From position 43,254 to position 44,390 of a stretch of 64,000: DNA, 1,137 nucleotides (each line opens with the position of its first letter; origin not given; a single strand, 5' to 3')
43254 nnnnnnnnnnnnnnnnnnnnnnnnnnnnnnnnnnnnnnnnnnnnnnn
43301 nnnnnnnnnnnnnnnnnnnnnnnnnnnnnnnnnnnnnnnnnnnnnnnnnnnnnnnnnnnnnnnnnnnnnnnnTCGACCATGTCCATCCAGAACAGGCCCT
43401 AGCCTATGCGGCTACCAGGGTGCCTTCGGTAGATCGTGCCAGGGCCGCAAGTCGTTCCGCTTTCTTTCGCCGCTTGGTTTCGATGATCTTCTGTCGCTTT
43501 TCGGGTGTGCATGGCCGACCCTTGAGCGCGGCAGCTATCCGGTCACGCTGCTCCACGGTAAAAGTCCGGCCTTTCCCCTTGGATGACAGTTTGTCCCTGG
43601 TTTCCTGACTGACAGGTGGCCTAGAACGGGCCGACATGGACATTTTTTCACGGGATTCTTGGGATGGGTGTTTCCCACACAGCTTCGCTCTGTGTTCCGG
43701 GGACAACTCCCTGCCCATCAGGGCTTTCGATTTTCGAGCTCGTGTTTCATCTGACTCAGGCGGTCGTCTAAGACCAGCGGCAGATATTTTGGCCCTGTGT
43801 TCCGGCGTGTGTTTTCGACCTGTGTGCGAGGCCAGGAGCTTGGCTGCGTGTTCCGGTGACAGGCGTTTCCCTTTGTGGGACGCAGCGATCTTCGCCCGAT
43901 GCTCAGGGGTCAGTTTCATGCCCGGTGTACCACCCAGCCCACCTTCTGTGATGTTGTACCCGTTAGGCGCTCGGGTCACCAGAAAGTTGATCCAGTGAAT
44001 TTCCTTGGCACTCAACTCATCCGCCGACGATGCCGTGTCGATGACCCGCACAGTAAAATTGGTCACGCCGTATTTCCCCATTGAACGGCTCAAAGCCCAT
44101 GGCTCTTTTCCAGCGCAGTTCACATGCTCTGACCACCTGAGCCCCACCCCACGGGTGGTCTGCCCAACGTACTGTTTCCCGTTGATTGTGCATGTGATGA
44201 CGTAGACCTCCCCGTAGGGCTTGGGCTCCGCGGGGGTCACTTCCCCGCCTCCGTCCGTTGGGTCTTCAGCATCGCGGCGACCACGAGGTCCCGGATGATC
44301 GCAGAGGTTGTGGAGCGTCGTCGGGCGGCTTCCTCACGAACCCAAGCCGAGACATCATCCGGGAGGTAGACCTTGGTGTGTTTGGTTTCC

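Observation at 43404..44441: Minus-strand RHH plus GIY-YIG/NUMOD3 homing-endonuclease cassette with palindromic operators, inserted between tail genes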

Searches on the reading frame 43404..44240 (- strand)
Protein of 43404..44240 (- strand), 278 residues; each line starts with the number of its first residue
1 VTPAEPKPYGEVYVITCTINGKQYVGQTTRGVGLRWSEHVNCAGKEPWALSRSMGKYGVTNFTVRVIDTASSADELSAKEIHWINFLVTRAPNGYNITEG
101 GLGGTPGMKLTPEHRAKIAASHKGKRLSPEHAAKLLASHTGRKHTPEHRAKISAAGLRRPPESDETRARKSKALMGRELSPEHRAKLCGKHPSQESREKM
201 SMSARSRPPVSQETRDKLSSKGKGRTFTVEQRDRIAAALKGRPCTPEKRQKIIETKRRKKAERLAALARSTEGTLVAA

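Call 3: search_protein_families(library=pfam, proteins=[window:43404-44240:-], max_evalue=0.1)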
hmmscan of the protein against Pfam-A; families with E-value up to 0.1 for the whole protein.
window:43404-44240:- (278 aa): 3 families
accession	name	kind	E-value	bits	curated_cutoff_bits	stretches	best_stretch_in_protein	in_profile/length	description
PF07460.16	NUMOD3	-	8.1e-11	42.1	20.4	2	141-155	1-15/37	NUMOD3 motif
PF01541.30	GIY-YIG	-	9e-08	32.8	22.6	1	12-86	4-71/78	GIY-YIG catalytic domain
PF19835.5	SegE_GIY-YIG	-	0.02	15.5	25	1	9-27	17-35/123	Putative endonuclease segE, GIY-YIG domain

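Call 6: search_protein_families(library=phrogs, proteins=[window:43404-44240:-], max_evalue=0.01)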
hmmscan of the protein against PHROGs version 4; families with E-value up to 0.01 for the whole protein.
window:43404-44240:- (278 aa): 10 families
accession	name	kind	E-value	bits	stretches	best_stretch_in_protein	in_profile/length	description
phrog_314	-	DNA, RNA and nucleotide metabolism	1.5e-40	140.7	1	9-221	178-341/574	homing endonuclease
phrog_7168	-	DNA, RNA and nucleotide metabolism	1.6e-18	68.2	1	10-143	2-136/284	homing endonuclease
phrog_19446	-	DNA, RNA and nucleotide metabolism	8.5e-15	55.9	1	10-179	2-169/254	homing endonuclease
phrog_5123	-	DNA, RNA and nucleotide metabolism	9.7e-08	33.1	1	12-102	4-93/152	homing endonuclease with GIY-YIG motif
phrog_15105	-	unknown function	0.00028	21.9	0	97-120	33-56/65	-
phrog_655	-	DNA, RNA and nucleotide metabolism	0.00035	21.6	0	117-219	124-217/343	homing endonuclease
phrog_32884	-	unknown function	0.00072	21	1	111-154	18-61/71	-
phrog_26160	-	unknown function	0.0008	19.6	1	12-90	185-271/278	-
phrog_3404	-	DNA, RNA and nucleotide metabolism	0.00095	20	1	11-85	4-77/235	HNH endonuclease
phrog_447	-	other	0.0067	17.3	0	9-28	26-45/148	NAD synthetase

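Call 26: find_homologous_proteins(query=window:43404-44240:-, max_evalue=0.00001)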
Query window:43404-44240:- (278 aa): 1059 proteins with E <= 0.00001 among 5794 candidates; the best 120 are listed.
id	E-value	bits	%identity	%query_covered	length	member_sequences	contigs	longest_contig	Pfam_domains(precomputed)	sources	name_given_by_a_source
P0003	3.3e-173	593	96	100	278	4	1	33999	PF07460.17,PF01541.31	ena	-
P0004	1.6e-123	430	75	95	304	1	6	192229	PF07460.17,PF01541.31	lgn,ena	-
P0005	3.2e-78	281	55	98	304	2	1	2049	PF07460.17,PF01541.31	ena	-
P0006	9.7e-47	178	39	91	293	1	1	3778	PF07460.17,PF01541.31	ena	-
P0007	4.2e-45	173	40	87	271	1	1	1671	PF07460.17,PF01541.31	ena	-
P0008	1.1e-44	171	47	68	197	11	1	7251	PF07460.17,PF01541.31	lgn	-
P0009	2.0e-44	171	39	88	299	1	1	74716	PF07460.17,PF01541.31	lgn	-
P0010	5.2e-44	169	41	92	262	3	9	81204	PF07460.17,PF01541.31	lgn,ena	-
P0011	4.4e-43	166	40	95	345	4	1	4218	PF07460.17,PF01541.31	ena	-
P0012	1.1e-41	161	47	67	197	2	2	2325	PF07460.17,PF01541.31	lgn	-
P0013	3.2e-39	153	38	82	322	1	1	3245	PF07460.17,PF01541.31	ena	-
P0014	5.3e-39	153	42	86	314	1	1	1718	PF07460.17,PF01541.31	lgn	-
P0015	1.2e-37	148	43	90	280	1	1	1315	PF07460.17,PF01541.31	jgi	jgi:group I intron endonuclease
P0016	4.8e-37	146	35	87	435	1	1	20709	PF07460.17,PF01541.31,PF19835.7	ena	-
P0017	8.5e-37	145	36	85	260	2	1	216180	PF07460.17,PF01541.31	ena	-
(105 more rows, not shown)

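Call 27: find_encoding_contigs(protein=P0003, flank=5000, max_places=4)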
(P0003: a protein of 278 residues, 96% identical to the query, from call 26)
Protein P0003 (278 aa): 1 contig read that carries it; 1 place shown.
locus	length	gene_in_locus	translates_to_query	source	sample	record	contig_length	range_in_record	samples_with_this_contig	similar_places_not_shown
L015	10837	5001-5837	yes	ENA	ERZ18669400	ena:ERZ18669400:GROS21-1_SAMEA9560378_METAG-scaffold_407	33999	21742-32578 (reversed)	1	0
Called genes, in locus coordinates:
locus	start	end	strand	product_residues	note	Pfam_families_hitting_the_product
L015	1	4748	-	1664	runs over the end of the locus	PF01832:Glucosaminidase (weak)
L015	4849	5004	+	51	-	-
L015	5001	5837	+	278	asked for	PF01541:GIY-YIG (weak), PF07460:NUMOD3 (faint)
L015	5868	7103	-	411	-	-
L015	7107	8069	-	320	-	-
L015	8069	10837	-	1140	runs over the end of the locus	-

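Call 28: find_encoding_contigs(protein=P0004, flank=5000, max_places=6)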
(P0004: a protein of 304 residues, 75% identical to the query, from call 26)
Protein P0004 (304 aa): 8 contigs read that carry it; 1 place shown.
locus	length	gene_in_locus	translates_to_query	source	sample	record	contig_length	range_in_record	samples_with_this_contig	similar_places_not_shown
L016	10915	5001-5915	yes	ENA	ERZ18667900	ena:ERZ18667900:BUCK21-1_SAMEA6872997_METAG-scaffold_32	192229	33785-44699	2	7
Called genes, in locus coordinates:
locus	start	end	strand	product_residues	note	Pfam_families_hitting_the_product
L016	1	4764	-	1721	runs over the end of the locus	-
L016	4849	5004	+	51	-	-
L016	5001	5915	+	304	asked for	PF01541:GIY-YIG, PF07460:NUMOD3 (faint)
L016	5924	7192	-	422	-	-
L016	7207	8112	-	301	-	-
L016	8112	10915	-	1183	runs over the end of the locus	-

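Call 29: find_encoding_contigs(protein=P0010, flank=5000, max_places=6)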
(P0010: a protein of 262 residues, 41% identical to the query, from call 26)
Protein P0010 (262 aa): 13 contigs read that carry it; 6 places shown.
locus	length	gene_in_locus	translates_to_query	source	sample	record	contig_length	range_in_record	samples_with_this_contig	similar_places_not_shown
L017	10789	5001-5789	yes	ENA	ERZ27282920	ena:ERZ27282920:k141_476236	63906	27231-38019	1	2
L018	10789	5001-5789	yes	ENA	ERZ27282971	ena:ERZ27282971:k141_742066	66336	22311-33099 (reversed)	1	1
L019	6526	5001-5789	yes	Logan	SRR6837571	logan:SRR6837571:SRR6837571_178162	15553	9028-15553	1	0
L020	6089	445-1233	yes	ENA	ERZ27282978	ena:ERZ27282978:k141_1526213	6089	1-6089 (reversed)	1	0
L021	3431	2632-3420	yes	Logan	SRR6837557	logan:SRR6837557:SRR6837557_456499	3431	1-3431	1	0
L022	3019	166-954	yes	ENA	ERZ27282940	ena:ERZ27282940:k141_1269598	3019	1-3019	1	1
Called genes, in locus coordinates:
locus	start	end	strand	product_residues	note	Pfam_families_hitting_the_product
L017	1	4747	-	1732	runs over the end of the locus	PF01832:Glucosaminidase (weak)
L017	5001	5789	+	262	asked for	PF01541:GIY-YIG, PF07460:NUMOD3 (faint)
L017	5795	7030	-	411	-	-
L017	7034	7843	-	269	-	-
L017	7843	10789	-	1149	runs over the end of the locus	-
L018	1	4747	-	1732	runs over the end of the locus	PF01832:Glucosaminidase (weak)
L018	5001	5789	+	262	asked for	PF01541:GIY-YIG, PF07460:NUMOD3 (faint)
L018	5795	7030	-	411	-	-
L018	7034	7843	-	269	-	-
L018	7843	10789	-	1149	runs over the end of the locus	-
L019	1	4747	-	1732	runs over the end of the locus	PF01832:Glucosaminidase (weak)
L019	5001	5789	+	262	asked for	PF01541:GIY-YIG, PF07460:NUMOD3 (faint)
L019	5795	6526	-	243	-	?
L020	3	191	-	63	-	?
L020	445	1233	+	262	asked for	PF01541:GIY-YIG, PF07460:NUMOD3 (faint)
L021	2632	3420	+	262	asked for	PF01541:GIY-YIG, PF07460:NUMOD3 (faint)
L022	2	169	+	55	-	?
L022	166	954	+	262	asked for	PF01541:GIY-YIG, PF07460:NUMOD3 (faint)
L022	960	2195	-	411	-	-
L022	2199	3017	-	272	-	?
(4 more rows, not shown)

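Call 35: find_encoding_contigs(protein=P0005, flank=4000, max_places=3)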
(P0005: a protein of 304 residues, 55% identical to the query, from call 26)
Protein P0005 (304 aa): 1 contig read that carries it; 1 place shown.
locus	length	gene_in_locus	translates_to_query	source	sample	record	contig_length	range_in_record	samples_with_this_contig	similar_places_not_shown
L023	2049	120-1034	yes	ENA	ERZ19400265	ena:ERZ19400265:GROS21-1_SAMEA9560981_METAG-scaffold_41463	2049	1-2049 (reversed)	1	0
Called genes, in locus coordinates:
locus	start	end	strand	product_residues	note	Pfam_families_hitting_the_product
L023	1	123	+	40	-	?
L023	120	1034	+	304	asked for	PF01541:GIY-YIG (weak), PF07460:NUMOD3 (faint)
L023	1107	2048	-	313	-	?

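Call 36: find_encoding_contigs(protein=P0009, flank=4000, max_places=3)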
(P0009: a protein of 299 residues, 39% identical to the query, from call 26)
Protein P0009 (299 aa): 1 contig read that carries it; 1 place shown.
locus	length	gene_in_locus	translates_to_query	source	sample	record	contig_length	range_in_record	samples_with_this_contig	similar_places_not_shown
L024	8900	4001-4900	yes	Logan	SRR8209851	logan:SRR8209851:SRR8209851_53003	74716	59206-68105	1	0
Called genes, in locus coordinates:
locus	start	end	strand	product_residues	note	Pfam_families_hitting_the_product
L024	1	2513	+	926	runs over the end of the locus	PF18823:InPase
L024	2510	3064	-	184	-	PF00265:TK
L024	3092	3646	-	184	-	-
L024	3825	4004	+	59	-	-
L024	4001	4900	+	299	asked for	PF01541:GIY-YIG, PF07460:NUMOD3 (faint)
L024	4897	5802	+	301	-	-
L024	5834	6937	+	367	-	-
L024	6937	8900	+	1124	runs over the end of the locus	-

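Call 37: find_encoding_contigs(protein=P0006, flank=4000, max_places=3)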
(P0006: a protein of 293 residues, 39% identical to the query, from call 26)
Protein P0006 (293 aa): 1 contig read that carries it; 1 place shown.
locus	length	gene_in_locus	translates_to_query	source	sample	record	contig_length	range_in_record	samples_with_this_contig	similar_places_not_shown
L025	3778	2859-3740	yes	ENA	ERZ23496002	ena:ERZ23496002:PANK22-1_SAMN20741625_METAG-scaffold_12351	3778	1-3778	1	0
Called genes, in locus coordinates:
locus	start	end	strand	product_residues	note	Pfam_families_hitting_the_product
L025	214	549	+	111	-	PF00216:Bac_DNA_binding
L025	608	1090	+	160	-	-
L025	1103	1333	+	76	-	-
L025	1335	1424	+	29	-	-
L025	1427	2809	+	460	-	-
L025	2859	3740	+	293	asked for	PF01541:GIY-YIG (weak), PF07460:NUMOD3 (weak)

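Call 47: search_protein_families(library=pfam, proteins=[L024:3825-4004:+, L024:4001-4900:+, L016:4849-5004:+], max_evalue=0.01)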
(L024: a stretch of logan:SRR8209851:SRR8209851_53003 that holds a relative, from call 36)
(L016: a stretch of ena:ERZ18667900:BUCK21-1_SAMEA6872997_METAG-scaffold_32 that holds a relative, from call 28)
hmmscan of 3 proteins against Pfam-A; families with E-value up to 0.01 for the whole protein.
L024:3825-4004:+ (59 aa): 1 family
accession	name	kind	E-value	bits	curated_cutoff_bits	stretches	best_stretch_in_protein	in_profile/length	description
PF01402.27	RHH_1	-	0.0062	16.9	20.5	1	10-44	4-38/39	Ribbon-helix-helix protein, copG family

L024:4001-4900:+ (299 aa): 3 families
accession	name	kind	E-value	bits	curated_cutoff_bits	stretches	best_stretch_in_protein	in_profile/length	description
PF01541.30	GIY-YIG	-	3.7e-09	37.2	22.6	1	11-96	4-78/78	GIY-YIG catalytic domain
PF07460.16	NUMOD3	-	8.4e-09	35.7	20.4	0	132-151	1-20/37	NUMOD3 motif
PF23630.1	Death_TNFRSF11B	-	5.7e-05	23.8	27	0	115-144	15-44/72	Tumor Necrosis Factor Receptor Superfamily Member 11B death domain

L016:4849-5004:+ (51 aa): 2 families
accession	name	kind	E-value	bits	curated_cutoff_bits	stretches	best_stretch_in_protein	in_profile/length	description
PF07878.17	RHH_5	-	0.003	17.7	26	1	7-43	5-41/43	CopG-like RHH_1 or ribbon-helix-helix domain, RHH_5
PF01402.27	RHH_1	-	0.0054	17.1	20.5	1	6-37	2-33/39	Ribbon-helix-helix protein, copG family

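Call 68: find_related_loci(query=A4, collection=viral_contigs, flank=1500)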
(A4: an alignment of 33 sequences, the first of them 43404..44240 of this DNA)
Query A4 (278 aa) in viral_contigs; peptide patterns used: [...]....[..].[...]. (x = any residue, [..] = any of these).
600 stretches matched a pattern (row limit reached: there are more); 515 encode a relative of the query (tblastn E <= 1e-3); the best 80 are kept; 80 distinct loci.
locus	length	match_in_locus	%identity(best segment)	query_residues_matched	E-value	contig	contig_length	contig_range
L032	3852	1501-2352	37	12-266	1e-38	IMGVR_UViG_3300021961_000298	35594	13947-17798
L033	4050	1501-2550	33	8-247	2e-38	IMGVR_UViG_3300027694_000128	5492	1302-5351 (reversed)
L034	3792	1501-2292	36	11-252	2e-36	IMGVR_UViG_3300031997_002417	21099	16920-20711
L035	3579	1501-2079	40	8-218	1e-34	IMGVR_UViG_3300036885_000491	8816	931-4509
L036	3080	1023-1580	37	12-208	5e-33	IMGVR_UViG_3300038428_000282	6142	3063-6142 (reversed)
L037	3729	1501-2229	33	1-257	7e-33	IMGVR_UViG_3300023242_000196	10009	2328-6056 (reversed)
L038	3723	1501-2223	35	12-259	1e-32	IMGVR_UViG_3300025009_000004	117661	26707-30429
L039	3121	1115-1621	40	12-181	2e-32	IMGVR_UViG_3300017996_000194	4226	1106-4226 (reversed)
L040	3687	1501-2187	37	12-260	3e-30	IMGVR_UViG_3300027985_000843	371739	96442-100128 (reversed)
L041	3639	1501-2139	35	12-247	7e-30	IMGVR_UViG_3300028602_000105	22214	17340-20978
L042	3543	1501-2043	38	12-173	2e-29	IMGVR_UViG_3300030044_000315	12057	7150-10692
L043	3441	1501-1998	41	12-173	4e-29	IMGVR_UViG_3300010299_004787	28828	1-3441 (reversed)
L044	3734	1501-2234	37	8-218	5e-39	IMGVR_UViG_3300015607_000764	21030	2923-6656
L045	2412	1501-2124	32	12-245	2e-28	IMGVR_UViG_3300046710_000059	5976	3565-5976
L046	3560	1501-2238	35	10-262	2e-28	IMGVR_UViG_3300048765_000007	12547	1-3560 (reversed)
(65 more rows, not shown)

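Call 86: search_protein_families(library=padloc, proteins=[window:43404-44240:-], max_evalue=0.01)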
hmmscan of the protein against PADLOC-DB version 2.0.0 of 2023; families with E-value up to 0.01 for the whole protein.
window:43404-44240:- (278 aa): 8 families
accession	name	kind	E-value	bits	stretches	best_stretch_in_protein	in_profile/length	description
PDLC03701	HEase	-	2.8e-10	38.5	1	12-226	5-222/271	homing endonuclease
PDLC03675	HEase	-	2e-07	29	1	7-161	7-156/221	homing endonuclease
PDLC03973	UzuA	-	2.9e-07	28.3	1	12-96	186-276/278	-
PDLC03676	HEase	-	1.4e-05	23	1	9-121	2-105/205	homing endonuclease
PDLC03693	HEase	-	5.8e-05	20.5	0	7-119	105-214/313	homing endonuclease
PDLC03974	UzuA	-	6.8e-05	20.4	1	12-96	216-308/310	-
PDLC03702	HEase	-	0.0014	16.5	0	111-135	111-135/258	homing endonuclease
PDLC03679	HEase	-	0.0049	14.7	1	17-117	7-109/257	homing endonuclease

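Call 87: search_protein_families(library=ncbifam, proteins=[window:43404-44240:-, L024:3825-4004:+], max_evalue=0.01)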
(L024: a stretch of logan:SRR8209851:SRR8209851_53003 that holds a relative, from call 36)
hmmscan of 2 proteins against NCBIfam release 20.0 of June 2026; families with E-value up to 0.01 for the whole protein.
window:43404-44240:- (278 aa): 1 family
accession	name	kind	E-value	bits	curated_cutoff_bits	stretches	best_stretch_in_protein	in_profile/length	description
TIGR01453.1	grpIintron_endo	subfamily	6.5e-25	88.4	56.05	1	12-201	4-157/215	group I intron endonuclease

L024:3825-4004:+ (59 aa): 0 families
